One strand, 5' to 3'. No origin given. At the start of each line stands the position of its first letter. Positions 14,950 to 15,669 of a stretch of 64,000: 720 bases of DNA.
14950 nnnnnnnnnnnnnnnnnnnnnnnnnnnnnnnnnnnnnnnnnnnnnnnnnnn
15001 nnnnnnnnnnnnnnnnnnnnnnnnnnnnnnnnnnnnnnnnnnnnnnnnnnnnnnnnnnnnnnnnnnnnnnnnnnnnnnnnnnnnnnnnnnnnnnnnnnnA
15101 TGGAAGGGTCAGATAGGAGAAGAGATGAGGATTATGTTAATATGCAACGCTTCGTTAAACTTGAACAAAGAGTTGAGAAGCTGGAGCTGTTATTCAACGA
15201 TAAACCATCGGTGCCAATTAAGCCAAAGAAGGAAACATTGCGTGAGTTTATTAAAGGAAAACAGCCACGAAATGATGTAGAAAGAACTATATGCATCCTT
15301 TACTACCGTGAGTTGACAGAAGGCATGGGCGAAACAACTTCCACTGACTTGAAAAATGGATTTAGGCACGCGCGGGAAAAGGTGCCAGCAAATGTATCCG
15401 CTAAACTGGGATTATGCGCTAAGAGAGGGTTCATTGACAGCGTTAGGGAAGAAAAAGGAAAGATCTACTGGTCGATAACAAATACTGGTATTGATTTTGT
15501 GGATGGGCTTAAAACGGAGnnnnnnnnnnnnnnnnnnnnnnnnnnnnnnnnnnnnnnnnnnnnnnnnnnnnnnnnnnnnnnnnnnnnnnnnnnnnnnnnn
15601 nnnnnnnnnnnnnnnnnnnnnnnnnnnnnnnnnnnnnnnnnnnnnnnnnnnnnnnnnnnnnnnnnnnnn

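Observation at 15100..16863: Shared winged-helix-like module across three adjacent island proteins; possible degenerate HEPN-like patch in ORF C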

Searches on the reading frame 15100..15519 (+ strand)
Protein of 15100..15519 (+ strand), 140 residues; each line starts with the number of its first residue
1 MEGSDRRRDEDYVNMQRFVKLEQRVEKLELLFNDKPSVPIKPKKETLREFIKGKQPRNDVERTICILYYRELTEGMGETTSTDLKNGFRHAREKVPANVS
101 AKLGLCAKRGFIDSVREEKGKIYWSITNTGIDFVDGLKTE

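Call 9: search_protein_families(library=pfam, proteins=[window:15100-15519:+], max_evalue=10)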
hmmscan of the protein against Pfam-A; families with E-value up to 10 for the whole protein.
window:15100-15519:+ (140 aa): 1 family
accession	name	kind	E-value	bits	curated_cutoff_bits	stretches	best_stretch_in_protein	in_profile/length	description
PF04735.17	Baculo_helicase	-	0.23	9.3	25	1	9-59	544-594/1307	Baculovirus DNA helicase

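Call 10: search_protein_families(library=padloc, proteins=[window:15100-15519:+], max_evalue=10)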
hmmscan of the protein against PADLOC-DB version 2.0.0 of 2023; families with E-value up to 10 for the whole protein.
window:15100-15519:+ (140 aa): 0 families

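Call 11: search_protein_families(library=ncbifam, proteins=[window:15100-15519:+], max_evalue=10)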
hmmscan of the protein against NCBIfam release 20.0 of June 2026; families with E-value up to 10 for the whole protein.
window:15100-15519:+ (140 aa): 0 families

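Call 16: search_protein_families(library=phrogs, proteins=[window:15100-15519:+], max_evalue=10)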
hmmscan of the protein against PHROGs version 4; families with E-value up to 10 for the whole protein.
window:15100-15519:+ (140 aa): 2 families
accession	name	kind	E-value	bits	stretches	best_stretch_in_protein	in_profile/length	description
phrog_13837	-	unknown function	0.071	14.1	1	116-137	53-72/110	-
phrog_1334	-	unknown function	0.21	12.3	1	106-135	33-63/69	-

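Call 47: find_homologous_proteins(query=window:15100-15519:+)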
Query window:15100-15519:+ (140 aa): 3 proteins with E <= 0.001 among 14 candidates.
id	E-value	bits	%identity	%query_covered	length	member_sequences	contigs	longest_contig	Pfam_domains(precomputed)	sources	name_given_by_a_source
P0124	1.2e-87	309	100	100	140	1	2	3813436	-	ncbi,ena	-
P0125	3.5e-59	216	72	95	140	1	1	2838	-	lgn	-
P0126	1.5e-53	198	70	95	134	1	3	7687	-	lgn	-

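Call 59: search_protein_representatives(alignment_id=A3)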
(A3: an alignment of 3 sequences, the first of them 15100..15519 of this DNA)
Query: 3 sequences, 140 profile positions. Proteins with E-value up to 0.001 (for the whole library): 575; up to 1e-10: 187; up to 1e-30: 3. The best 150 are listed.
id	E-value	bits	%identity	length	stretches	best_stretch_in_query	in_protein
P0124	5.2e-81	285.5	-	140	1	1-140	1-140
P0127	3.0e-33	130.7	-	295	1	5-137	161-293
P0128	9.8e-32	125.8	-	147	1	11-139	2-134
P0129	4.5e-30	120.4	-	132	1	11-138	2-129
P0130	6.0e-28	113.5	-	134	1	11-138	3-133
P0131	1.8e-24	102.3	-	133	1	17-136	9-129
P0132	2.2e-24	102.0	-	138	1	10-140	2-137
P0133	2.8e-24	101.6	-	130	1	11-135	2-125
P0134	1.1e-23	99.7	-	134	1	13-137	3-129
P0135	1.1e-23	99.7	-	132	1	11-139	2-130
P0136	2.0e-23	98.8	-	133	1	11-137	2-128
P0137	4.2e-23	97.8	-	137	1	16-135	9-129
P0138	1.2e-22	96.4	-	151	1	17-137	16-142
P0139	4.7e-21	91.2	-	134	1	19-135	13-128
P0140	9.8e-21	90.1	-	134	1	18-132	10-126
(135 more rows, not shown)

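Call 64: find_encoding_contigs(protein=P0131, flank=5000, max_places=4)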
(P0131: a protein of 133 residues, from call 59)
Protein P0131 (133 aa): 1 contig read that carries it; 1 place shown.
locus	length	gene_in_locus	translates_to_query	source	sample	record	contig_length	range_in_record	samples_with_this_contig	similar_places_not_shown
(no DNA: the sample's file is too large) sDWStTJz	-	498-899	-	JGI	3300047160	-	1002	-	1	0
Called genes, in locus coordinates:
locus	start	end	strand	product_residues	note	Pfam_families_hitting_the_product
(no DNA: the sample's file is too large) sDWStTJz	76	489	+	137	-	-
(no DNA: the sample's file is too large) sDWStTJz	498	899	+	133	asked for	-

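Call 65: find_encoding_contigs(protein=P0127, flank=5000, max_places=4)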
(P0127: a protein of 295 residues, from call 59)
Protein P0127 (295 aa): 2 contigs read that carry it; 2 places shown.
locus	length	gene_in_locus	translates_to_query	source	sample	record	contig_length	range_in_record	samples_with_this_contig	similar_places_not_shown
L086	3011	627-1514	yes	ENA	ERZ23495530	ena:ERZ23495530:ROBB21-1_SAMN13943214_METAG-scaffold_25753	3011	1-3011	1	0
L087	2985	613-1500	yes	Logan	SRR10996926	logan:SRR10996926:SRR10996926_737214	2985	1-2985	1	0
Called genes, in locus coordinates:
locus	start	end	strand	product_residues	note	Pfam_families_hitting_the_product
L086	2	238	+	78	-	?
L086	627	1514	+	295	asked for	-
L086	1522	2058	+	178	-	-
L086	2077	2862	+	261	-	-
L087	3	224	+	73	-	?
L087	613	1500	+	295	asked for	-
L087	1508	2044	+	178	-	-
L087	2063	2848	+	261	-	-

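Call 66: predict_structure(alignment_id=A6)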
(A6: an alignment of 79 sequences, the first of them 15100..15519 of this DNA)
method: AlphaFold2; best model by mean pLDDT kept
length: 140 residues; sequences in the alignment: 79
mean_pLDDT: 92.1   pTM: 0.72
mean pLDDT of the five models: 92.1, 91.6, 90.6, 90.1, 89.4
residues with pLDDT >= 90: 111; 70-90: 20; 50-70: 9; < 50: 0
segments of 3 or more residues with pLDDT < 50: none
pLDDT, mean of each block of 10 residues (from residue 1): 65 86 95 84 93 97 98 93 98 98 98 98 98 88
secondary structure, 60 per line:
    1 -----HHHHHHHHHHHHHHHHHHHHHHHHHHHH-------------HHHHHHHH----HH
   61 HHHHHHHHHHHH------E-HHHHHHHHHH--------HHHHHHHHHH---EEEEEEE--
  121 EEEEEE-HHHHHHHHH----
elements in order: H6-33 H47-54 H59-72 H81-90 H99-108 E112-118 E121-126 H128-136

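Call 91: find_related_loci(query=A9, collection=metagenome_contigs, flank=5000)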
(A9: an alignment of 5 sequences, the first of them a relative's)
Query A9 (133 aa) in metagenome_contigs; peptide patterns used: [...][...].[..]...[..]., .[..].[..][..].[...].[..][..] (x = any residue, [..] = any of these).
142 stretches matched a pattern; 68 encode a relative of the query (tblastn E <= 1e-3); 68 distinct loci.
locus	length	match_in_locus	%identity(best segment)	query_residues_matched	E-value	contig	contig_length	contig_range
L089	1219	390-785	53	3-133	3e-44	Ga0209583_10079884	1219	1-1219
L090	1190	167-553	52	6-133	4e-39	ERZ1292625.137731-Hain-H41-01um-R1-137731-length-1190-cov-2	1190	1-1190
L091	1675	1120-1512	49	1-131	3e-37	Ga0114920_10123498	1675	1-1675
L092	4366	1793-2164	49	6-131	6e-37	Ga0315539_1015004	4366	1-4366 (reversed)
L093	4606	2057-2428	49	6-131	6e-37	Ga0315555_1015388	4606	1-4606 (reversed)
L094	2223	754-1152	47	1-131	1e-36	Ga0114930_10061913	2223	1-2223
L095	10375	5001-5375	47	5-131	4e-36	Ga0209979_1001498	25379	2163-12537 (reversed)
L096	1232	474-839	49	6-129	9e-37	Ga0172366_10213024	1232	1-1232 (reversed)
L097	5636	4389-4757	49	4-128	7e-36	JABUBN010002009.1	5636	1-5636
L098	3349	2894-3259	49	6-129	8e-36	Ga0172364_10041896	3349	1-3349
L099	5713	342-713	46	6-131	2e-35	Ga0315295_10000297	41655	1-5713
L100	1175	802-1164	48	6-128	3e-36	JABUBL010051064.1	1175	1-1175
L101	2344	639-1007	48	4-128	2e-35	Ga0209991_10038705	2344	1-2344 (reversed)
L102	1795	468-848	44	5-133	2e-35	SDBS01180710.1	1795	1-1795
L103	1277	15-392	47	7-131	9e-36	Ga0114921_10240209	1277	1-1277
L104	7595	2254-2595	46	16-131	1e-34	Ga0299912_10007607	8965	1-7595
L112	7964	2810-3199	44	2-133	1e-33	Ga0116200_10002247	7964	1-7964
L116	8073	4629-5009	44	5-133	2e-33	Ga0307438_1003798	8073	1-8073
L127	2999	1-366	44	5-128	8e-32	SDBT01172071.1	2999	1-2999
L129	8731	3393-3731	43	10-131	3e-30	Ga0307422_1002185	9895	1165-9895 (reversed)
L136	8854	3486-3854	43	4-127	9e-29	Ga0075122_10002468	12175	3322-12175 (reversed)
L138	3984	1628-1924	51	35-133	3e-28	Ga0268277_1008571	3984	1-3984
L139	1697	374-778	43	1-133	1e-28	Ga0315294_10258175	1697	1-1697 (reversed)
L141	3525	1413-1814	37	1-128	2e-27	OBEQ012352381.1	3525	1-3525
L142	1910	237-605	42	15-128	3e-27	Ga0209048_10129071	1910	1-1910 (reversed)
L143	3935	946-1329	40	2-131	7e-27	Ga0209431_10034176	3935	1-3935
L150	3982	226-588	45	15-133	2e-24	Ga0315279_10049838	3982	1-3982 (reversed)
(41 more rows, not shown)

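Call 96: search_protein_families(library=pfam, proteins=[L095:5387-6178:+, L104:2603-3388:+, L112:3177-3989:+, L116:5029-5799:+, L129:3715-4518:+, L095:4522-4932:+, L104:1754-2182:+, L112:2358-2780:+, L129:2908-3327:+], max_evalue=1)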
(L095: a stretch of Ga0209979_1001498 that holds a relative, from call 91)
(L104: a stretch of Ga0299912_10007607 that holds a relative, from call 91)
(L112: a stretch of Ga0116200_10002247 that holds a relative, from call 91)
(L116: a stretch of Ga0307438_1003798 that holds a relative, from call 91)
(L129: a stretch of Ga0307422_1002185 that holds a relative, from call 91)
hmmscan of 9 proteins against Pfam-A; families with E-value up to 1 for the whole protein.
L095:5387-6178:+ (264 aa): 0 families

L104:2603-3388:+ (262 aa): 2 families
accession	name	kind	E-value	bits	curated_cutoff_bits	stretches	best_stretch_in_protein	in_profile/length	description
PF13091.12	PLDc_2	-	0.0032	17.8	27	1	71-132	28-89/132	PLD-like domain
PF16565.11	MIT_C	-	0.053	13.9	25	1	159-218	47-105/142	Phospholipase D-like domain at C-terminus of MIT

L112:3177-3989:+ (271 aa): 1 family
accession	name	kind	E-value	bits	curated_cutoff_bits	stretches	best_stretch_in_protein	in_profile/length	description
PF22173.2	APH-like_N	-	0.032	13.9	27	1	147-227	147-226/273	Acylamino-acid-releasing enzyme-like, N-terminal domain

L116:5029-5799:+ (257 aa): 1 family
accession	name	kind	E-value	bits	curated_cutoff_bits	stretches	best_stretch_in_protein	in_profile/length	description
PF16565.11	MIT_C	-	0.087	13.2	25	1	155-216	48-109/142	Phospholipase D-like domain at C-terminus of MIT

L129:3715-4518:+ (268 aa): 6 families
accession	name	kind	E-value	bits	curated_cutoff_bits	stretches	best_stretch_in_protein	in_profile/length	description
PF17421.7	DUF5409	-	0.014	16.5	25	1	147-200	36-79/88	Family of unknown function (DUF5409)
PF16565.11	MIT_C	-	0.021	15.2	25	1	166-229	49-111/142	Phospholipase D-like domain at C-terminus of MIT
PF24625.1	DUF7626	-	0.031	14.5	27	1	54-92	16-54/55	Domain of unknown function (DUF7626)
PF17162.9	DUF5118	-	0.092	13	27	0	91-111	22-44/50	Domain of unknown function (DUF5118)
PF22167.2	PH0730-like_N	-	0.1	13.2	30.2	0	3-17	33-47/60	PH0730-like, N-terminal domain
PF04693.18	DDE_Tnp_2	-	0.24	11.1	20.2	1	59-153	123-218/327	Archaeal putative transposase ISC1217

L095:4522-4932:+ (137 aa): 8 families
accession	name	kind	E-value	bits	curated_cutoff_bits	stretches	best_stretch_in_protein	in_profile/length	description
PF09339.16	HTH_IclR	-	0.0092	16.2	22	1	74-107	18-51/52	IclR helix-turn-helix domain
PF14394.12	DUF4423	-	0.0097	16.2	30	1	63-120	26-82/165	Domain of unknown function (DUF4423)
PF01978.25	TrmB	-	0.027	14.7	25.6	1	70-113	18-62/68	Sugar-specific transcriptional regulator TrmB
PF14947.12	HTH_45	-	0.035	14.5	25.5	1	71-114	16-58/77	Winged helix-turn-helix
PF01022.26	HTH_5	-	0.05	13.9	22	1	70-105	11-46/47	Bacterial regulatory protein, arsR family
PF12802.13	MarR_2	-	0.087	13.4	27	1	74-109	20-55/61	MarR family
PF02002.24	TFIIE_alpha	-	0.093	13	22.9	1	69-111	22-64/105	TFIIE alpha subunit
PF13412.12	HTH_24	-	0.15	12.1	21.9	1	74-104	17-47/48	Winged helix-turn-helix DNA-binding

L104:1754-2182:+ (143 aa): 4 families
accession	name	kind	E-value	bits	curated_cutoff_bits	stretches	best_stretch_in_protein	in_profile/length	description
PF13552.11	DUF4127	-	0.0049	15.9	27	1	8-50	157-199/489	Protein of unknown function (DUF4127)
PF09939.14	DUF2171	-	0.097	13.4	25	1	106-132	23-50/64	Uncharacterized protein conserved in bacteria (DUF2171)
PF16992.11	RNA_pol_RpbG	-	0.1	13.1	27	1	2-51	7-53/119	DNA-directed RNA polymerase, subunit G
PF10702.14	DUF2507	-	0.1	13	35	1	47-81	9-43/123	Protein of unknown function (DUF2507)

L112:2358-2780:+ (141 aa): 3 families
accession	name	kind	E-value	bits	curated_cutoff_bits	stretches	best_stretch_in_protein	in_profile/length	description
PF01978.25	TrmB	-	0.067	13.5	25.6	1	81-123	25-67/68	Sugar-specific transcriptional regulator TrmB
PF13552.11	DUF4127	-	0.14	11.2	27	1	4-45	155-196/489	Protein of unknown function (DUF4127)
PF04046.21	PSP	-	0.26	11.5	19.6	1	82-105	7-30/46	PSP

L129:2908-3327:+ (140 aa): 2 families
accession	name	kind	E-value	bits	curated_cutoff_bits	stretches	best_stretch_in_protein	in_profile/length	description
PF01022.26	HTH_5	-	0.096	13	22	1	81-107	19-45/47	Bacterial regulatory protein, arsR family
PF22451.2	NirdL-like_HTH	-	0.18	11.9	27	0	82-107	21-46/47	Siroheme decarboxylase NirDL-like HTH domain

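Call 97: search_protein_families(library=padloc, proteins=[L095:5387-6178:+, L104:2603-3388:+, L112:3177-3989:+, L095:4522-4932:+, L104:1754-2182:+], max_evalue=1)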
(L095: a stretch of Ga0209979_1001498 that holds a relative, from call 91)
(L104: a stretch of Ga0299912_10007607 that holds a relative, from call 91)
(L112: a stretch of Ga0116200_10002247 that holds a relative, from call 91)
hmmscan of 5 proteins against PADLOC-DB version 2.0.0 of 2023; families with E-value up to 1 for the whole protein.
L095:5387-6178:+ (264 aa): 2 families
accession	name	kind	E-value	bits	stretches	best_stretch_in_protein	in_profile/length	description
PDLC04879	PDC-S05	-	5.2e-12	43.8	1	119-235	162-270/285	-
PDLC04869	PDC-S05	-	9.5e-12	42.7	1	140-236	195-284/306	-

L104:2603-3388:+ (262 aa): 2 families
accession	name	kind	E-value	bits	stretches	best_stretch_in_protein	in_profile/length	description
PDLC04869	PDC-S05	-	6.5e-13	46.5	1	124-249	181-301/306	-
PDLC04879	PDC-S05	-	1.2e-11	42.7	1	103-235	150-271/285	-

L112:3177-3989:+ (271 aa): 3 families
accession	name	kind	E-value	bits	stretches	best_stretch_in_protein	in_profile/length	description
PDLC04869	PDC-S05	-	2.2e-12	44.8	1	137-257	185-300/306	-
PDLC04879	PDC-S05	-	1e-10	39.5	1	129-255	165-282/285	-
PDLC04259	PDC-M01B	-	0.0046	15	1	63-163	7-106/277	-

L095:4522-4932:+ (137 aa): 4 families
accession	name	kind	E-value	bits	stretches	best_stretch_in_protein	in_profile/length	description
PDLC01438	Csa3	-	0.0005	18.2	1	57-118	157-205/305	"CAS-I,CAS-II,CAS-III,CAS-IV,CAS-V,CAS-VI; associated_signaling"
PDLC01720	Csa3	-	0.0076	14.8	1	14-112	12-83/118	Csa3_1_CAS-I-II-III-IV-V-VI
PDLC01853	CARF3--CARF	-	0.0078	13.9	1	71-111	151-191/209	-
PDLC01857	CARF3--CARF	-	0.029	12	1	72-116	141-186/201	-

L104:1754-2182:+ (143 aa): 0 families

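Call 99: search_protein_families(library=pfam, proteins=[L101:1086-1877:+, L127:445-1236:+, L139:759-1454:+, L150:569-1282:+, L138:1905-2609:+, L142:630-1379:+, L141:2227-2937:+, L136:4334-5152:+, L143:1881-2657:+], max_evalue=1)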
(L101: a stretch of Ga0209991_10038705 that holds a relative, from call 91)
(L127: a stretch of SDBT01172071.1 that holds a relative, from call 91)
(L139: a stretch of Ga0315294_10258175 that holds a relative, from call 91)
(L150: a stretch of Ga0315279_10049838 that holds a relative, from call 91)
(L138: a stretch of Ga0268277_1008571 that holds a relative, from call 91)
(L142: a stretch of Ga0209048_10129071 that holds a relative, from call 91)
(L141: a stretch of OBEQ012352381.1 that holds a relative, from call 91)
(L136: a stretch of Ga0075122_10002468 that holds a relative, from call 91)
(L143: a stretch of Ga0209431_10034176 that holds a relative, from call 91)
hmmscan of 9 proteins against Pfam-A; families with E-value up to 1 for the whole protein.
L101:1086-1877:+ (264 aa): 1 family
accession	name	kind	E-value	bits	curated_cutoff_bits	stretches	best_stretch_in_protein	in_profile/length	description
PF09660.15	DUF2397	-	0.13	11.5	28.5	1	81-145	83-145/483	Protein of unknown function (DUF2397)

L127:445-1236:+ (264 aa): 0 families

L139:759-1454:+ (232 aa): 3 families
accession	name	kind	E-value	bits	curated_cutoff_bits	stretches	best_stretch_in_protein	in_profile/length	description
PF09509.15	Hypoth_Ymh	-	1.6e-32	112.3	25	1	104-223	1-119/119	Protein of unknown function (Hypoth_ymh)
PF24183.1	DUF7412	-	0.00034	21.2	27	0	112-156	55-99/158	Family of unknown function (DUF7412)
PF06569.16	DUF1128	-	0.15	12.6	27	0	113-144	23-54/71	Protein of unknown function (DUF1128)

L150:569-1282:+ (238 aa): 2 families
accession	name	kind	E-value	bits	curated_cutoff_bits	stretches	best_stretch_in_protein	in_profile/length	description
PF09509.15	Hypoth_Ymh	-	1.7e-34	118.7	25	1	104-223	1-119/119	Protein of unknown function (Hypoth_ymh)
PF10061.14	DUF2299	-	0.099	12.8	22.8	1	106-137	99-130/138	Uncharacterized conserved protein (DUF2299)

L138:1905-2609:+ (235 aa): 1 family
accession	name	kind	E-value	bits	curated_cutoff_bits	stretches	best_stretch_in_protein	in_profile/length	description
PF09509.15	Hypoth_Ymh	-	1.8e-35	121.8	25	1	104-223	1-119/119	Protein of unknown function (Hypoth_ymh)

L142:630-1379:+ (250 aa): 0 families

L141:2227-2937:+ (237 aa): 2 families
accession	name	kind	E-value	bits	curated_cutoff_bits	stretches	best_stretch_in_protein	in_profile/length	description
PF13091.12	PLDc_2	-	0.011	16.1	27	1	119-201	2-96/132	PLD-like domain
PF24591.1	Phage_YunG-like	-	0.018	15.3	27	1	99-147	12-60/99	Phage YunG-like protein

L136:4334-5152:+ (273 aa): 0 families

L143:1881-2657:+ (259 aa): 0 families
